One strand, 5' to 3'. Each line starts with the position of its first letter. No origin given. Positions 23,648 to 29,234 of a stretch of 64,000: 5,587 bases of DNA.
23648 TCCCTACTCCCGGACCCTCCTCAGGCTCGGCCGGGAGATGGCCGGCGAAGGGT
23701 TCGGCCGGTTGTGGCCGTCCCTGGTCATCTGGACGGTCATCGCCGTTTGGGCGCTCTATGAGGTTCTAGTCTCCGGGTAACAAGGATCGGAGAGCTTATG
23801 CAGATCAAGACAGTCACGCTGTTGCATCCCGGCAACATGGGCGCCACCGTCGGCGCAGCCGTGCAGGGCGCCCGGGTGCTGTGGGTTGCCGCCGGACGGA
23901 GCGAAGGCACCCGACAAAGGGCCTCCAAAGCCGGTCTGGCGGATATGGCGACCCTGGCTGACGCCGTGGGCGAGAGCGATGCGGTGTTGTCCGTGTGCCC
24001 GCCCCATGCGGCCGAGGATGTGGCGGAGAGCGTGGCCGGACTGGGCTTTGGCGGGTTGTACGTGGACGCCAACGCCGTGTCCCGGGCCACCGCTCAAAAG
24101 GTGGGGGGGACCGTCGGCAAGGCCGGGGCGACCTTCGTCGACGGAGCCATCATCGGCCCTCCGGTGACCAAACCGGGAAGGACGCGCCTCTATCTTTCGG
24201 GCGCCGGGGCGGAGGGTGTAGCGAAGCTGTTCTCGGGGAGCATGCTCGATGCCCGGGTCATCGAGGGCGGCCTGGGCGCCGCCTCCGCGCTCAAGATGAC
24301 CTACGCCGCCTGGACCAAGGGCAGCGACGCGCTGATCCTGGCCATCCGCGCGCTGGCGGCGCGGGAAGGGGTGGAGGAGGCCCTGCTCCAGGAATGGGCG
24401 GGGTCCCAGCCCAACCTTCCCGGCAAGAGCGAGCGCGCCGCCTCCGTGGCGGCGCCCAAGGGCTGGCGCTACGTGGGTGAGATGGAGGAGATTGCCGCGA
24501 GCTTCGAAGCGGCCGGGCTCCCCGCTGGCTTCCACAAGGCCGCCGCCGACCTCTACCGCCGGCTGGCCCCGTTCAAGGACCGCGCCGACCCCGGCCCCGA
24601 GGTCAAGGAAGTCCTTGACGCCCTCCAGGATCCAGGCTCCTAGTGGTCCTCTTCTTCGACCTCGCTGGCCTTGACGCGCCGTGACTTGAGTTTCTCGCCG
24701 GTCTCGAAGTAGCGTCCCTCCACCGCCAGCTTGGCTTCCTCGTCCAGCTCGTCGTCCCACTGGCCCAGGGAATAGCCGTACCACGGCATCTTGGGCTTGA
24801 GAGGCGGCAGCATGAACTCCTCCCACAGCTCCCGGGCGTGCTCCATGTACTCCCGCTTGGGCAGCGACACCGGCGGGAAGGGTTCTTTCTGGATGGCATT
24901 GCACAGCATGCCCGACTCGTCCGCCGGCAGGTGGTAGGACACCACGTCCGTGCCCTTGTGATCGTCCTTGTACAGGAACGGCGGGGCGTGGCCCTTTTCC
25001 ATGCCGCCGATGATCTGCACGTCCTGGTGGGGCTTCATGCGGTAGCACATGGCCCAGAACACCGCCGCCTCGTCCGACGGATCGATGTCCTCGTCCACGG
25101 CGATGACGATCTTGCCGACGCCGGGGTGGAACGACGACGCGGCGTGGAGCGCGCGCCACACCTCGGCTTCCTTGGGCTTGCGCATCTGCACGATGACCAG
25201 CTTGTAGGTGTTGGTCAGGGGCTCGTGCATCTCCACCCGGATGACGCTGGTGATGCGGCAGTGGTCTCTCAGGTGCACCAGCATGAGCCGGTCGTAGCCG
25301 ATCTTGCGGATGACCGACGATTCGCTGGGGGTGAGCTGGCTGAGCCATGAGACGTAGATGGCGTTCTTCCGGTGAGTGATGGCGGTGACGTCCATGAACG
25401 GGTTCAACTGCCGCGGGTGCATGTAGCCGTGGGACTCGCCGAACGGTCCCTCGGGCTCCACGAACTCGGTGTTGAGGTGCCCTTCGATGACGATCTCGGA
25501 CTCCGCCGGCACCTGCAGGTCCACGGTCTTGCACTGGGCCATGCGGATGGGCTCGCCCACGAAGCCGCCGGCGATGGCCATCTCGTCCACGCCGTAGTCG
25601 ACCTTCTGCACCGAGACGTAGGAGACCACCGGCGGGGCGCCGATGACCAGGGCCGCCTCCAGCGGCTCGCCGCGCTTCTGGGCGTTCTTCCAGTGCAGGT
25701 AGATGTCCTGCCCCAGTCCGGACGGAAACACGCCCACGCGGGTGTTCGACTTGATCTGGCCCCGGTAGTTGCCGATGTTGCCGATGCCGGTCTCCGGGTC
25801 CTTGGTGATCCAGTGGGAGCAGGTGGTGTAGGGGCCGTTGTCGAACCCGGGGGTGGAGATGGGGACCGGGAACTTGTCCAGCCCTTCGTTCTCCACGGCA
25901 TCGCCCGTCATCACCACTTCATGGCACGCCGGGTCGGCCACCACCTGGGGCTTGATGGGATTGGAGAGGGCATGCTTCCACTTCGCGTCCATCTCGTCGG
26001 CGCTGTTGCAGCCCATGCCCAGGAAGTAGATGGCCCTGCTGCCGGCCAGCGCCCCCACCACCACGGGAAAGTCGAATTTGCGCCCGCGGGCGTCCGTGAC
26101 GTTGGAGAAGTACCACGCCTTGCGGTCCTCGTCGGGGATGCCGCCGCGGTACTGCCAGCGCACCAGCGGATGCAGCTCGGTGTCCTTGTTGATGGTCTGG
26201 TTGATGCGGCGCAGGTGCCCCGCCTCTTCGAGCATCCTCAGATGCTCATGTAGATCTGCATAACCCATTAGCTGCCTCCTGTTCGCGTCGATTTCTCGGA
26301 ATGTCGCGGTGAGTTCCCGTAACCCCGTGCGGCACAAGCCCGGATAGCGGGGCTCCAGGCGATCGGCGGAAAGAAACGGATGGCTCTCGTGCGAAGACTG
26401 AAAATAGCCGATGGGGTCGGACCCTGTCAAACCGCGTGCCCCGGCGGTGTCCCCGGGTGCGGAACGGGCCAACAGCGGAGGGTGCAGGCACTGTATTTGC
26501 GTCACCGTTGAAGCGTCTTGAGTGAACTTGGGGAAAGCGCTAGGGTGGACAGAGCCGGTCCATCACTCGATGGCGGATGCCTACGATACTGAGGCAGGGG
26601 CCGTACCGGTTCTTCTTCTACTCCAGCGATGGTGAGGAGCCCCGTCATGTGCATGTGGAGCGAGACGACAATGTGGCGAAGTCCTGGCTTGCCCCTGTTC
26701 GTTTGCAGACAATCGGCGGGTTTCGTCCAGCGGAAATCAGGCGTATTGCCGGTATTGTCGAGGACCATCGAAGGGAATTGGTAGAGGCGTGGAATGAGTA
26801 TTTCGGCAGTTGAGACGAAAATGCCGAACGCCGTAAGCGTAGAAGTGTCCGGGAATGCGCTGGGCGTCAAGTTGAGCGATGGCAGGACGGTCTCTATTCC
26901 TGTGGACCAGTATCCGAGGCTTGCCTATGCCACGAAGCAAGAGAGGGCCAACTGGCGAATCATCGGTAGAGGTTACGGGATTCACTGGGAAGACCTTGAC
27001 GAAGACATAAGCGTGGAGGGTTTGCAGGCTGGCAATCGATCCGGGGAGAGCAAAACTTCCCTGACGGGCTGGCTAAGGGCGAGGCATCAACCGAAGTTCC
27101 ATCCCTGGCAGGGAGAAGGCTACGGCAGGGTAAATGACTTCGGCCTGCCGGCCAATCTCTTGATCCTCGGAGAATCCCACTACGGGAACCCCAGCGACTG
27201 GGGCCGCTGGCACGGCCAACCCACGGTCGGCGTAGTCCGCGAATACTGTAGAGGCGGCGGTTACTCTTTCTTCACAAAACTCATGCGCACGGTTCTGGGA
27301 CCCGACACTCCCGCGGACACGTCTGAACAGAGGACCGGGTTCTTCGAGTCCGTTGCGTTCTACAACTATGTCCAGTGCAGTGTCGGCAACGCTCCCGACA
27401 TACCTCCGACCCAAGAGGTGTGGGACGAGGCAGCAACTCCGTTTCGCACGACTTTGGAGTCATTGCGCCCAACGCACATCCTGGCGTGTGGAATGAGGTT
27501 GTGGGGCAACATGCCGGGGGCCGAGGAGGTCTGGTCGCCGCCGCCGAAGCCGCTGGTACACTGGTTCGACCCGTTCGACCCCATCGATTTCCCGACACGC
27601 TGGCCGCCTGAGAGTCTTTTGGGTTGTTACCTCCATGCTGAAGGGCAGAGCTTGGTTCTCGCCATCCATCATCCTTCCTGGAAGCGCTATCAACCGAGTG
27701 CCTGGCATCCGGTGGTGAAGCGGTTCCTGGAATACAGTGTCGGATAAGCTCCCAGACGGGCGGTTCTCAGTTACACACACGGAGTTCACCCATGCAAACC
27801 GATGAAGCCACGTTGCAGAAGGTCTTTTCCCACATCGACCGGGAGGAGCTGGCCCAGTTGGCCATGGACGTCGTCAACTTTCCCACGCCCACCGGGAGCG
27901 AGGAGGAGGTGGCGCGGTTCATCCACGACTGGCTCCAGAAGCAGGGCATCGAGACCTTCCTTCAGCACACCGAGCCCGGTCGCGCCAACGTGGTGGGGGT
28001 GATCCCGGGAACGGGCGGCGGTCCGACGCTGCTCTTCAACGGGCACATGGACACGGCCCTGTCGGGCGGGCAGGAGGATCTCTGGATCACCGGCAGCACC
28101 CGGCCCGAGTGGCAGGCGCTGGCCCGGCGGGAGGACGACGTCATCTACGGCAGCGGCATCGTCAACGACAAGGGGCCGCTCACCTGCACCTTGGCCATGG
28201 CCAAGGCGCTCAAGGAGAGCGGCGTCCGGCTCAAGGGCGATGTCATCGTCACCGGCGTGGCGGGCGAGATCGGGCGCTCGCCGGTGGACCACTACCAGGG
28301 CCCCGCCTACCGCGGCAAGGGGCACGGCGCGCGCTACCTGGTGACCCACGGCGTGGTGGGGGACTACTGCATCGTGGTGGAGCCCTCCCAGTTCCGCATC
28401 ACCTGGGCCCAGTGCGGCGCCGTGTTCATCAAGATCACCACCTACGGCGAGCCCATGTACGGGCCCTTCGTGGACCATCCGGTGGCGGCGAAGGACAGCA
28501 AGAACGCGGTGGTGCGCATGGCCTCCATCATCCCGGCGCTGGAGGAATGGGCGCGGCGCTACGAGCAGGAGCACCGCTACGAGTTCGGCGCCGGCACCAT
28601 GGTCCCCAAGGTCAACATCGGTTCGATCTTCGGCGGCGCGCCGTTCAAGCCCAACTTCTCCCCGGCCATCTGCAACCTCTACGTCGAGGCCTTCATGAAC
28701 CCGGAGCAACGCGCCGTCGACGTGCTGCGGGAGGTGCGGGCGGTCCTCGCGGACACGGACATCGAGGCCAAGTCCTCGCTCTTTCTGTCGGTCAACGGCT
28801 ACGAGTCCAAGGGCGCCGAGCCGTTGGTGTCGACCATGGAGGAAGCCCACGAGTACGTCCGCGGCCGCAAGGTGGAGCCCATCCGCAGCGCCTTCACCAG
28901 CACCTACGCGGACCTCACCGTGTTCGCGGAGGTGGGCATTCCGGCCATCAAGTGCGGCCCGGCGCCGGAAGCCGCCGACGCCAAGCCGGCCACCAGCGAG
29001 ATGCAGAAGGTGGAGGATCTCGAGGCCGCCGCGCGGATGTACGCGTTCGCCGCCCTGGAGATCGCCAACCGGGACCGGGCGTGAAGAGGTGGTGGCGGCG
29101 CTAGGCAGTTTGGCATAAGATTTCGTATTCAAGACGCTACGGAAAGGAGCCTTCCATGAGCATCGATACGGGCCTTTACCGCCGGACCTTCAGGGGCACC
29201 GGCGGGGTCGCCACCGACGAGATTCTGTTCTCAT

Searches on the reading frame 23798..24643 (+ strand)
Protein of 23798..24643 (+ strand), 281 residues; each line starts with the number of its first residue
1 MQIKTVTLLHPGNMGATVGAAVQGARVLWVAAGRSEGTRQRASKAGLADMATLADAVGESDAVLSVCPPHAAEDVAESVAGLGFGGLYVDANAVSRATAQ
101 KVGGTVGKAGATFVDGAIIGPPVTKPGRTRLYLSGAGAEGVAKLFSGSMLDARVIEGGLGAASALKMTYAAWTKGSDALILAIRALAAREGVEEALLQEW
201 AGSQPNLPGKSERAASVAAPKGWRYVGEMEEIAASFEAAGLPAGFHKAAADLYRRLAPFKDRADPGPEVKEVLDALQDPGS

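Call 8: search_protein_families(library=pfam, proteins=[window:23798-24643:+], max_evalue=0.001)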
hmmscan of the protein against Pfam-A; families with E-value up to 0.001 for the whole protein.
window:23798-24643:+ (281 aa): 1 family
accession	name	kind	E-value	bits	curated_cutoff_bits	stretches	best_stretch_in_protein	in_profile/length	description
PF09130.16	DUF1932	-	9.9e-16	57.9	25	1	187-256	1-70/70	Domain of unknown function (DUF1932)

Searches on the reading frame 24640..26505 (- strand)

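Call 8: search_protein_families(library=pfam, proteins=[window:24640-26505:-], max_evalue=0.001)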
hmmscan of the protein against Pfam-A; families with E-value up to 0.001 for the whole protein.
window:24640-26505:- (621 aa): 3 families
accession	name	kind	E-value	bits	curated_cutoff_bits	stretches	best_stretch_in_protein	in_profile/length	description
PF01977.22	UbiD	-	7.8e-54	182.4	23.3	1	191-386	7-200/206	3-octaprenyl-4-hydroxybenzoate carboxy-lyase Rift-related domain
PF20696.2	UbiD_C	-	6.3e-16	59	24.2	1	415-503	19-106/127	3-octaprenyl-4-hydroxybenzoate carboxy-lyase C-terminal domain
PF20695.2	UbiD_N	-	6.3e-05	23.4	24.3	1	91-172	3-71/78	3-octaprenyl-4-hydroxybenzoate carboxy-lyase N-terminal domain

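Call 97: search_protein_families(library=ncbifam, proteins=[window:24640-26505:-], max_evalue=1e-8)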
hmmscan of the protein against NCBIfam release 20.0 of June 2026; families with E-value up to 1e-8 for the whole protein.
window:24640-26505:- (621 aa): 7 families
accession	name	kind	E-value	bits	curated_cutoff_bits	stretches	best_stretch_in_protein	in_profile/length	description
TIGR00148.1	TIGR00148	subfamily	2e-72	244.3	244.85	1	86-502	2-413/438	UbiD family decarboxylase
NF041204.1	VdcC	exception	6.3e-53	179.8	650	1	82-503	1-414/467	non-oxidative hydroxyarylic acid decarboxylases subunit C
TIGR03701.1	mena_SCO4490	equivalog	1.7e-52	178.7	495.9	1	177-501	100-416/433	menaquinone biosynthesis decarboxylase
NF041219.1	BagN_FevL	exception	4.2e-41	141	1000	1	75-497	10-439/502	bagremycin/ferroverdin biosynthesis UbiD family decarboxylase BagN/FevL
NF008175.0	PRK10922.1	equivalog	1.2e-38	133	788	1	175-499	113-430/497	4-hydroxy-3-polyprenylbenzoate decarboxylase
TIGR02723.1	phenyl_P_alpha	equivalog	8.9e-31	107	564.6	1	94-499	19-413/485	phenylphosphate carboxylase subunit alpha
TIGR02724.1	phenyl_P_beta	equivalog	2.3e-30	105.4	468.95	1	142-503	50-415/472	phenylphosphate carboxylase subunit beta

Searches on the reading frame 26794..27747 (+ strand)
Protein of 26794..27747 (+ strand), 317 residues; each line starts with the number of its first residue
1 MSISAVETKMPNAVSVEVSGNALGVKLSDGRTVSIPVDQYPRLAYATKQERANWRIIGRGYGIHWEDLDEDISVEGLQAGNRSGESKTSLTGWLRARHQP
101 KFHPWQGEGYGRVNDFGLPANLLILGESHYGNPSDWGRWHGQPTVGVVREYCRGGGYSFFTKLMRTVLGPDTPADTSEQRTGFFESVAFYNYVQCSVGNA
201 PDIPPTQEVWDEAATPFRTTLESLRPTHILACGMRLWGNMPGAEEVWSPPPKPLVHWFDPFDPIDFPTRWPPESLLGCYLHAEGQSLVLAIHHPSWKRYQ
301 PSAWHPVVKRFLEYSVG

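Call 8: search_protein_families(library=pfam, proteins=[window:26794-27747:+], max_evalue=0.001)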
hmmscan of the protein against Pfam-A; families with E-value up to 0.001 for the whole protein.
window:26794-27747:+ (317 aa): 1 family
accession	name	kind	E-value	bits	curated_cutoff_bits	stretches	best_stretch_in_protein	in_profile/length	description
PF10387.14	DUF2442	-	1.8e-20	73.3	23.9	1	13-81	1-70/72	Protein of unknown function (DUF2442)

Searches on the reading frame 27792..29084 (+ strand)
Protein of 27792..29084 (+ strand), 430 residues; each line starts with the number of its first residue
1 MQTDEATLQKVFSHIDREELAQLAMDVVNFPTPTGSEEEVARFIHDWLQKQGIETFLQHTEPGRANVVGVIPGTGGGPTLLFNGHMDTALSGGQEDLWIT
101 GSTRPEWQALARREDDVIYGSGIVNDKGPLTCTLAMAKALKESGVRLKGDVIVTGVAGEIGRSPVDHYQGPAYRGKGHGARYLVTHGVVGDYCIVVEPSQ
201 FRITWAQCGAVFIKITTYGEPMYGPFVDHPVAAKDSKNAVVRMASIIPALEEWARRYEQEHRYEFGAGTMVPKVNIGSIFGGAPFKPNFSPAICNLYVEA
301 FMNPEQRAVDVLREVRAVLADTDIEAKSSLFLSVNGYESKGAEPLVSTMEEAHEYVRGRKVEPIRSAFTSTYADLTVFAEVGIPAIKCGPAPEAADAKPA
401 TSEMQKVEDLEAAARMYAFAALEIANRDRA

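Call 8: search_protein_families(library=pfam, proteins=[window:27792-29084:+], max_evalue=0.001)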
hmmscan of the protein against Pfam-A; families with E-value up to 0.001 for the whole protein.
window:27792-29084:+ (430 aa): 3 families
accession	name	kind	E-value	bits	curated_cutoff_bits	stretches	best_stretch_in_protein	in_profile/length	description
PF01546.33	Peptidase_M20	-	2.6e-14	54.1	24.6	1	81-421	1-204/206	Peptidase family M20/M25/M40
PF07687.19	M20_dimer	-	7.3e-05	23.1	21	1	229-323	19-103/107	Peptidase dimerisation domain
PF04389.22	Peptidase_M28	-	0.00067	19.9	21.3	0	66-159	1-66/193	Peptidase family M28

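Call 97: search_protein_families(library=ncbifam, proteins=[window:27792-29084:+], max_evalue=1e-8)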
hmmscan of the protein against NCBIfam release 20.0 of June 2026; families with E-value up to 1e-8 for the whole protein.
window:27792-29084:+ (430 aa): 19 families
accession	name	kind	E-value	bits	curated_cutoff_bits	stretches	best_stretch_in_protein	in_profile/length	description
TIGR01910.1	DapE-ArgE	subfamily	1.4e-35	123.2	217.6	1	22-393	2-353/373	ArgE/DapE family deacylase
NF009555.0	PRK13004.1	equivalog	1.8e-25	89.6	321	1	17-423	14-394/399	YgeY family selenium metabolism-linked hydrolase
NF005306.0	PRK06837.1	subfamily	2.3e-24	86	376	1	57-398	76-398/427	ArgE/DapE family deacylase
NF006399.0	PRK08651.1-2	equivalog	1.6e-23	83.4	381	1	18-415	4-395/405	succinyl-diaminopimelate desuccinylase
NF006370.0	PRK08596.1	equivalog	1.3e-22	80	412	1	8-320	5-303/425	acetylornithine deacetylase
NF006365.0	PRK08588.1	subfamily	3.9e-20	72.5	289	1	15-361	4-321/383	succinyl-diaminopimelate desuccinylase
TIGR03526.1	selenium_YgeY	hypoth_equivalog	6.4e-19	68.1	321.5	1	16-419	11-388/395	YgeY family selenium metabolism-linked hydrolase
NF005710.0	PRK07522.1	subfamily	7e-18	64.9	412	1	183-416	155-380/391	acetylornithine deacetylase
NF005373.0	PRK06915.1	equivalog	1.9e-17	63.3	428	1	65-423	81-416/422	peptidase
NF006400.0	PRK08651.1-3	equivalog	3.9e-17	62.1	374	1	66-418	74-400/410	succinyl-diaminopimelate desuccinylase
TIGR01892.1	AcOrn-deacetyl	equivalog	1.8e-16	60.1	297.7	1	35-413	15-357/365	acetylornithine deacetylase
TIGR01900.1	dapE-gram_pos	equivalog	1.2e-15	57.3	304.2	1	18-415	3-347/351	succinyl-diaminopimelate desuccinylase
NF005913.0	PRK07906.1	subfamily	2.3e-13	49.6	382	1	24-244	26-241/442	hypothetical protein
NF009557.0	PRK13009.1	equivalog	1.3e-12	47.5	284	1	20-418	5-368/377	succinyl-diaminopimelate desuccinylase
TIGR01902.1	dapE-lys-deAc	subfamily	7.7e-12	45.1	163.1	1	23-221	2-164/340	N-acetyl-ornithine/N-acetyl-lysine deacetylase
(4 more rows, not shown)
